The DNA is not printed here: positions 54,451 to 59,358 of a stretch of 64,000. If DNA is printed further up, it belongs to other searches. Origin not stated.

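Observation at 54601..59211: Natural fusion of a complete carboxylic acid reductase (A-PCP-R) to a complete Zn alcohol dehydrogenase in one 1,536-aa ORF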

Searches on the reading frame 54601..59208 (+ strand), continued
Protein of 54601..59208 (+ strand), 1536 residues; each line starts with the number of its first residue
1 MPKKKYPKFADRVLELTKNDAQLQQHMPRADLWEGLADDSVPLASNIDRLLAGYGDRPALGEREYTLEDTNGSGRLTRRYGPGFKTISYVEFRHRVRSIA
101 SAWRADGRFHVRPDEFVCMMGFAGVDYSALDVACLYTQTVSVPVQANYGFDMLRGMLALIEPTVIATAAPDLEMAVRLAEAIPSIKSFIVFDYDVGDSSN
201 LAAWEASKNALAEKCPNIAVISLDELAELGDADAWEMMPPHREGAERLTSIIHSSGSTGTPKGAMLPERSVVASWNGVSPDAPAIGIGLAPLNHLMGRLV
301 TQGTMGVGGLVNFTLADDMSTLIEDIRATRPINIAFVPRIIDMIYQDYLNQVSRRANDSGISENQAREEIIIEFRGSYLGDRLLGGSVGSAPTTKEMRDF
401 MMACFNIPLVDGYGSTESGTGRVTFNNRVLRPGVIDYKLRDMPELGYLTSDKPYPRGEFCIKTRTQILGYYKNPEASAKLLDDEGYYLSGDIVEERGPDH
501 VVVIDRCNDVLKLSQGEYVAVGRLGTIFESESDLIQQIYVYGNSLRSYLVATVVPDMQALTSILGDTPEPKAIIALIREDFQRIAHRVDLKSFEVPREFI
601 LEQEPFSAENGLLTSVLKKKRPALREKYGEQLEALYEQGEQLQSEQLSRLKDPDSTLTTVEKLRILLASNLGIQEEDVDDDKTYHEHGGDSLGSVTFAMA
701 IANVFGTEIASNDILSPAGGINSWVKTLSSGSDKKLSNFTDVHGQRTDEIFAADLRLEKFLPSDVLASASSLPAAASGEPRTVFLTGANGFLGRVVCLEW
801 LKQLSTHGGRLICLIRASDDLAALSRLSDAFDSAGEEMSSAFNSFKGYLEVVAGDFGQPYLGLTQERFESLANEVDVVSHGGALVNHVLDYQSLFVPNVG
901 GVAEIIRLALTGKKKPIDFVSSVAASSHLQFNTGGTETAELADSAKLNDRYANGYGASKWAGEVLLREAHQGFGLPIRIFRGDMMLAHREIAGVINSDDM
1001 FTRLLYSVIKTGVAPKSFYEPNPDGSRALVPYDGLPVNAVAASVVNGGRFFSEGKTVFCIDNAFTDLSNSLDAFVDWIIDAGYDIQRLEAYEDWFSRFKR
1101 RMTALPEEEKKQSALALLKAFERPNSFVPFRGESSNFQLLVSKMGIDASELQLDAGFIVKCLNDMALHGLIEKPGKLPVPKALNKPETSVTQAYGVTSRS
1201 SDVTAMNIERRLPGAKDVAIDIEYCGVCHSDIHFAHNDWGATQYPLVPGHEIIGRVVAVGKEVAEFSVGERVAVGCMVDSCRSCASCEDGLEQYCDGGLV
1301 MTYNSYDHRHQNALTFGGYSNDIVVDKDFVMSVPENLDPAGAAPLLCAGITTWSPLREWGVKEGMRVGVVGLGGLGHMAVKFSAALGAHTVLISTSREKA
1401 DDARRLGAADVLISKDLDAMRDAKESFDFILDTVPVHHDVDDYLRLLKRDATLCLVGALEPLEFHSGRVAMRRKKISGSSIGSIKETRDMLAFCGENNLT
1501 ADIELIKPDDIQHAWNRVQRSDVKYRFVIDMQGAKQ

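Call 31: find_related_loci(query=A1, collection=genome_contigs, flank=8000)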
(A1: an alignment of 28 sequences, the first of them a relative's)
Query A1 (1536 aa) in genome_contigs; peptide patterns used: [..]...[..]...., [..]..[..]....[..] (x = any residue, [..] = any of these).
600 stretches matched a pattern (row limit reached: there are more); 598 encode a relative of the query (tblastn E <= 1e-3); the best 80 are kept; 80 distinct loci.
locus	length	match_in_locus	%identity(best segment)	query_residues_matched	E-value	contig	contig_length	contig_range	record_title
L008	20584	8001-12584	72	3-1532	0e+0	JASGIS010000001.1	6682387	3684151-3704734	MAG: Burkholderiaceae bacterium isolate 5N036 JMF-2111-06-0005.ont.bin.36_0, whole genome shotgun sequence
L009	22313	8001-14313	40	8-1457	0e+0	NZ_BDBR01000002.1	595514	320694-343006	Nocardia salmonicida NBRC 13393, whole genome shotgun sequence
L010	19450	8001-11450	41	6-1164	0e+0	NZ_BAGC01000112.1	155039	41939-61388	Nocardia niigatensis NBRC 100131, whole genome shotgun sequence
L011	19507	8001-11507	39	8-1171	0e+0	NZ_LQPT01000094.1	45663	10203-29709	Mycobacterium sherrisii strain ATCC BAA-832 contig_68, whole genome shotgun sequence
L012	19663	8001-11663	40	10-1230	0e+0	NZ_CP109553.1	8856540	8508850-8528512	Nocardia sp. NBC_01388 chromosome, complete genome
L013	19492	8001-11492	38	3-1173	0e+0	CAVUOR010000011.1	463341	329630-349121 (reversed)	MAG: uncultured Actinomycetota bacterium isolate MFD06092.bin.2.37 genome assembly, contig: contig_29751, whole genome s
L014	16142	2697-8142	39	10-1171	0e+0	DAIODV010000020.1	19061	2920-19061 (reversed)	MAG TPA_asm: Mycobacterium sp. isolate CTOTU3118 NODE_391_length_19061_cov_3.183100, whole genome shotgun sequence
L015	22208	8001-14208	39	9-1416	0e+0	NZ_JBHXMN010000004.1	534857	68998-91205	Nocardia sp. NPDC058480 NPDC058480_397_H10.ctg-0004, whole genome shotgun sequence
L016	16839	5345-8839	39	11-1164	0e+0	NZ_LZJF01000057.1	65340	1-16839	Mycobacterium sp. E3251 contig_15, whole genome shotgun sequence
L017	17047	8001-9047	60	1188-1536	1e-124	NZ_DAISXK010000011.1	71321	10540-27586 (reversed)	MAG: Paucihalobacter sp. isolate CTOTU7357 NODE_297_length_71321_cov_4.448348, whole genome shotgun sequence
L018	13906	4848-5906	59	1183-1536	7e-124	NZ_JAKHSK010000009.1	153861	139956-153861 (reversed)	Zunongwangia pacifica strain MCCC M21534 NODE_9_length_153861_cov_68.578652, whole genome shotgun sequence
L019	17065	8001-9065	59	1183-1535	3e-122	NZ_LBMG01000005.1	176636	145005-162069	Kordia jejudonensis strain SSK3-3 contig5, whole genome shotgun sequence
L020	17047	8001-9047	59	1188-1535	6e-122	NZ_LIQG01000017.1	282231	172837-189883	Lacinutrix mariniflava strain AKS432 ctg7180000000632, whole genome shotgun sequence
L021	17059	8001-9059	59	1185-1536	2e-120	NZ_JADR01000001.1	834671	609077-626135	Olleya marilimosa CAM030 M890DRAFT_scaffold00001.1_C, whole genome shotgun sequence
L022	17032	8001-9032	59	1188-1532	1e-119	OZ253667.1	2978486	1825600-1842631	MAG: Pseudomonadales bacterium isolate 63016862-6bb9-48ac-953a-1078e37594a0 genome assembly, chromosome: 1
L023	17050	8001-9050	58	1187-1536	1e-117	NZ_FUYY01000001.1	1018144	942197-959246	Salegentibacter holothuriorum strain DSM 23405, whole genome shotgun sequence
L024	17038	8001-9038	58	1191-1536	8e-118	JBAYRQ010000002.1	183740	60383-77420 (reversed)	MAG: Weeksellaceae bacterium isolate SO_2016_LW2_48 scaffold00046_LW138R_2016, whole genome shotgun sequence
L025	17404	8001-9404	47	1060-1536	1e-117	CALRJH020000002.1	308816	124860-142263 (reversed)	MAG: Acidovorax caeni isolate JJ-JE53-10-7-m1-bin255 genome assembly, contig: JJ-RD922-193-C6, whole genome shotgun sequ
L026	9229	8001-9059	58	1179-1531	7e-117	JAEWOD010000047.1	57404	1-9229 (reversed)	MAG: Bacteroidetes bacterium isolate OH_SBlB_50 k127_1193175, whole genome shotgun sequence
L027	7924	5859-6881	58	1191-1531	7e-116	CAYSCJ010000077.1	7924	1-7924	MAG TPA_asm: uncultured Taibaiella sp. isolate SRP220891_co3_154 genome assembly, contig: NODE_16197_length_7924_cov_8.1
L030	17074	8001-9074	56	1178-1536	3e-114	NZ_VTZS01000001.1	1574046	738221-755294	Pareuzebyella sediminis strain S2-4-21 NODE_1_length_1574046_cov_69.6972, whole genome shotgun sequence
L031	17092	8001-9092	56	1173-1536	2e-113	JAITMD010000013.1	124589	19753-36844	MAG: Flavobacteriaceae bacterium isolate Pcu381_bin47 k119_136621, whole genome shotgun sequence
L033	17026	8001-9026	57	1191-1532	6e-113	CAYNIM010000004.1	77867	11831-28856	MAG TPA_asm: uncultured Flavobacterium sp. isolate binchicken_co173_247 genome assembly, contig: NODE_1088_length_77867_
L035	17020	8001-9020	57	1191-1531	2e-112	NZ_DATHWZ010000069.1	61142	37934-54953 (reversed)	MAG: Methylophilus sp. isolate SMAG_U16172 k141_224450, whole genome shotgun sequence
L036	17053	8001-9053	55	1187-1536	2e-112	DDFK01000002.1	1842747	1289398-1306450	MAG TPA_asm: Chitinophagaceae bacterium UBA1930 UBA1930_contig_70, whole genome shotgun sequence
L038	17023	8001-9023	55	1193-1532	2e-111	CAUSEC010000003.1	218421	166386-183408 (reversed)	MAG TPA_asm: uncultured Enterobacteriaceae bacterium isolate ERR9969157_bin.6_MetaWRAP_v1.3_MAG genome assembly, contig:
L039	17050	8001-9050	55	1188-1536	7e-114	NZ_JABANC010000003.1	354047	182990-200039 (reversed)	Hanstruepera ponticola strain MM-14 NODE_3_length_354047_cov_73.903632, whole genome shotgun sequence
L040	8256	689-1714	55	1191-1532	6e-111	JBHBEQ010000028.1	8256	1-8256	MAG: Flavobacterium sp. isolate D-50_MAG_28 D-50__19675, whole genome shotgun sequence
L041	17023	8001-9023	55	1193-1532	2e-110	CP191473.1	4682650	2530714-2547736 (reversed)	Salmonella enterica strain s1 chromosome, complete genome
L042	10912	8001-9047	57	1188-1536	2e-110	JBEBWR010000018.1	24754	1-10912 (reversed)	MAG: Chthoniobacter flavus isolate T2.bin.293 NODE_6588_length_24754_cov_12.331511, whole genome shotgun sequence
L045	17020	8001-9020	55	1193-1531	4e-109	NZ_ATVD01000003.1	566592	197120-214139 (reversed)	Arenimonas oryziterrae DSM 21050 = YC6267 strain DSM 21050 G467DRAFT_scaffold00003.3_C, whole genome shotgun sequence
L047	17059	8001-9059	57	1184-1536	2e-113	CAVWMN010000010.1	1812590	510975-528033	MAG: uncultured Flavobacteriaceae bacterium isolate MFD01275.bin.1.11 genome assembly, contig: contig_9926, whole genome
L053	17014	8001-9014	58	1194-1531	5e-108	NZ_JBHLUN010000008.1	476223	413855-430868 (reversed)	Roseomonas elaeocarpi strain TBRC 5777 GCM70007136_3, whole genome shotgun sequence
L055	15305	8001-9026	57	1191-1532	7e-108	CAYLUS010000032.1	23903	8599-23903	MAG TPA_asm: uncultured Methylococcus sp. isolate SRP193358_co1_721 genome assembly, contig: NODE_4941_length_23903_cov_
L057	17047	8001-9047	56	1189-1536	7e-107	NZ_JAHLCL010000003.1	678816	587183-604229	Burkholderia semiarida strain CCRMBC74 Scaffold_3, whole genome shotgun sequence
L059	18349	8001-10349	54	1193-1531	3e-107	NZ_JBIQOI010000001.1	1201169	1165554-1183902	Kluyvera sp. 142359 contig00001, whole genome shotgun sequence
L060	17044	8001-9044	54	1185-1531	1e-106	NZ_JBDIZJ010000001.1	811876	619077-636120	Pontibacter chitinilyticus strain KCTC 52914 NODE_1_length_811876_cov_20.684002, whole genome shotgun sequence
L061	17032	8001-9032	51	1189-1531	1e-106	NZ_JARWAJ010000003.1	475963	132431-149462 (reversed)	Vreelandella janggokensis strain DSM 18043 contig00003, whole genome shotgun sequence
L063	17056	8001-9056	56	1190-1536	1e-106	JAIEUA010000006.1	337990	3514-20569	MAG: Phycisphaerales bacterium isolate time.spades.CONCOCT.2.5kb_106 c_000000000007, whole genome shotgun sequence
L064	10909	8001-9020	55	1192-1530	2e-106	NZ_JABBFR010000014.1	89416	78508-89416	Rosenbergiella gaditana strain S61 NODE_14_length_89416_cov_54.043352, whole genome shotgun sequence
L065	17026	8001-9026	55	1191-1531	3e-106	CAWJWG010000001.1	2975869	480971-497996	MAG: uncultured Gemmatimonadales bacterium isolate MFD01275.bin.1.56 genome assembly, contig: contig_2047, whole genome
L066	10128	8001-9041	54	1189-1536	1e-106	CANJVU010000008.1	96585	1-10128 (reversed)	MAG: Thiotrichales bacterium isolate RH-23may17-780 genome assembly, contig: RH-23may17-C1532, whole genome shotgun sequ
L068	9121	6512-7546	51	1191-1536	2e-106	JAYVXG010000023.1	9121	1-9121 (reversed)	MAG: Armatimonadota bacterium isolate GL85_DN_concoct_207 GL85_DN_concoct_207_22, whole genome shotgun sequence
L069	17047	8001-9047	52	1189-1536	1e-107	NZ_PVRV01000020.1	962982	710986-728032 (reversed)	Phytohalomonas tamaricis strain R4HLG17 NODE_20, whole genome shotgun sequence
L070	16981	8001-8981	57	1208-1531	1e-105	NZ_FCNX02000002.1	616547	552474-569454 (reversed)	Caballeronia fortuita isolate LMG 29320 contig000002, whole genome shotgun sequence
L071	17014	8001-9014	58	1194-1531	1e-105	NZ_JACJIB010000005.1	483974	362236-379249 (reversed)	Methylorubrum thiocyanatum strain DSM 11490 Ga0415277_05, whole genome shotgun sequence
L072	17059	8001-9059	55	1185-1536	1e-105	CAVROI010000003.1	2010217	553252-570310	MAG: uncultured Gemmatimonadales bacterium isolate MFD04944.bin.1.29 genome assembly, contig: contig_49812, whole genome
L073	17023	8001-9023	55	1191-1531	1e-105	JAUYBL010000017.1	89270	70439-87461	MAG: Methylococcaceae bacterium isolate C19_metabat.bin.4 C19_k141_59116, whole genome shotgun sequence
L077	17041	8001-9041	56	1184-1531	4e-105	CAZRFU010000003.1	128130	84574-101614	MAG TPA_asm: uncultured Thermoanaerobaculia bacterium isolate binchicken_co179_2 genome assembly, contig: NODE_642_lengt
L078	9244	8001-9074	52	1182-1536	4e-105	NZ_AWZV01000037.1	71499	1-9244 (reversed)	Burkholderia sp. WSM2232 BurW2232DRAFT_scaffold_35.36_C, whole genome shotgun sequence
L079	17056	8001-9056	54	1186-1536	3e-105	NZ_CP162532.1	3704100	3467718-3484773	Burkholderia anthina strain LMG 22950 chromosome 1, complete sequence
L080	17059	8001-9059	52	1180-1531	6e-105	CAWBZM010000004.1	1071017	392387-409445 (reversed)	MAG: uncultured Gemmatimonadales bacterium isolate MFD05442.bin.2.228 genome assembly, contig: contig_31322, whole genom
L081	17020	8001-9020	56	1192-1531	8e-105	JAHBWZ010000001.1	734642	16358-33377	MAG: Phycisphaeraceae bacterium isolate ACE_PLA6 PLA6_1, whole genome shotgun sequence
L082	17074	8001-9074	52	1179-1536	1e-104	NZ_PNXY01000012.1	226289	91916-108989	Paraburkholderia rhynchosiae strain WSM 3937 NODE_12_length_226289_cov_21.3706_ID_4934, whole genome shotgun sequence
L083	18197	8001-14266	53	1188-1536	2e-104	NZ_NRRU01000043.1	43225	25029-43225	Rubrivivax gelatinosus strain IM 151 scaffold0043, whole genome shotgun sequence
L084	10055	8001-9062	54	1181-1531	2e-104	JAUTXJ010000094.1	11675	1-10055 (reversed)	MAG: Acidobacteriaceae bacterium isolate BP_11 scaffold_8223106, whole genome shotgun sequence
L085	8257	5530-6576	53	1188-1536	1e-104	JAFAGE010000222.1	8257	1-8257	MAG: Bacteroidetes bacterium isolate OH_SBlB_20 k127_576700, whole genome shotgun sequence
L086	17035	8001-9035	50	1193-1536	3e-104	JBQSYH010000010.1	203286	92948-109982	Halomonas sp. AOP13-D3-9 AOP13-D3-9_10, whole genome shotgun sequence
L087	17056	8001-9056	54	1186-1536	1e-104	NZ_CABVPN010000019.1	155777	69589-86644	Burkholderia diffusa isolate LMG 24065, whole genome shotgun sequence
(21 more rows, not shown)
